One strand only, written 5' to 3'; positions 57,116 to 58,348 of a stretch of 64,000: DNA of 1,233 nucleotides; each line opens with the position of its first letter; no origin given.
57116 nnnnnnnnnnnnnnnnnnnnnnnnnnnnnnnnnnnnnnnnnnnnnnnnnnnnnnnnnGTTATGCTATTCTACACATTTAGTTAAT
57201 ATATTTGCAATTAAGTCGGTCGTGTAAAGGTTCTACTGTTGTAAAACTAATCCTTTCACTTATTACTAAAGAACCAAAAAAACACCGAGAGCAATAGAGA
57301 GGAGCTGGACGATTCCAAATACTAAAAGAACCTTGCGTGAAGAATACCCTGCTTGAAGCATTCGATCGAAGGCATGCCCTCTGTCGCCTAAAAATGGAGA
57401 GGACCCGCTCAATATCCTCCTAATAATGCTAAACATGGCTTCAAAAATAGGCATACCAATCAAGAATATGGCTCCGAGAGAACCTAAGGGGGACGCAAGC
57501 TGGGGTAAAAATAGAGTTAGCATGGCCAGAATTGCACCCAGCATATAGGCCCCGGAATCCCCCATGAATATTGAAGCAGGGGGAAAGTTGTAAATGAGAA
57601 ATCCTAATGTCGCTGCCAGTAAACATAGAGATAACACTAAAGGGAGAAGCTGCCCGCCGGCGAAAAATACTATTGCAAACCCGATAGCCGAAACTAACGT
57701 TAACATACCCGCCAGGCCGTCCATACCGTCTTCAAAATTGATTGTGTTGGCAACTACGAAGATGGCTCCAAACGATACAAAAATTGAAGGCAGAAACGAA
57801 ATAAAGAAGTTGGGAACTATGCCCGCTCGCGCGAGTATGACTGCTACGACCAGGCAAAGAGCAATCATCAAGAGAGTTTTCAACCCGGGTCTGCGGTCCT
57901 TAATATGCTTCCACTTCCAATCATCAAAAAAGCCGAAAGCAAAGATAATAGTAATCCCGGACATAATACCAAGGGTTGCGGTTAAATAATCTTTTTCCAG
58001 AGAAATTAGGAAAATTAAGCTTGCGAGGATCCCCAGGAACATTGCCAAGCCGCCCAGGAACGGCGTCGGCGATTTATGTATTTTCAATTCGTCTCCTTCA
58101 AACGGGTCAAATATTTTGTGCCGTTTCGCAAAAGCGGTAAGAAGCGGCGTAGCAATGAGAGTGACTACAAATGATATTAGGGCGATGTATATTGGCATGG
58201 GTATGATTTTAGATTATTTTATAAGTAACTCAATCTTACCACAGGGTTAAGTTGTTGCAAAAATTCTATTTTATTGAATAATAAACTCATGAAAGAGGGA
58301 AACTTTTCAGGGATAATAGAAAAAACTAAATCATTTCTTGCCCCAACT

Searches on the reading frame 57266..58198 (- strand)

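Call 20: search_protein_families(library=pfam, proteins=[window:57266-58198:-], max_evalue=0.01)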
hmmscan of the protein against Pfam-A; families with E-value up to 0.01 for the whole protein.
window:57266-58198:- (310 aa): 2 families
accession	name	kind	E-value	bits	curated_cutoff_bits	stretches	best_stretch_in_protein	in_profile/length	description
PF00953.26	Glycos_transf_4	-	6.6e-29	101.4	27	1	76-229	2-157/160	Glycosyl transferase family 4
PF11992.13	TgpA_N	-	0.0055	16.2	30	1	70-241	15-191/333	TgpA N-terminal domain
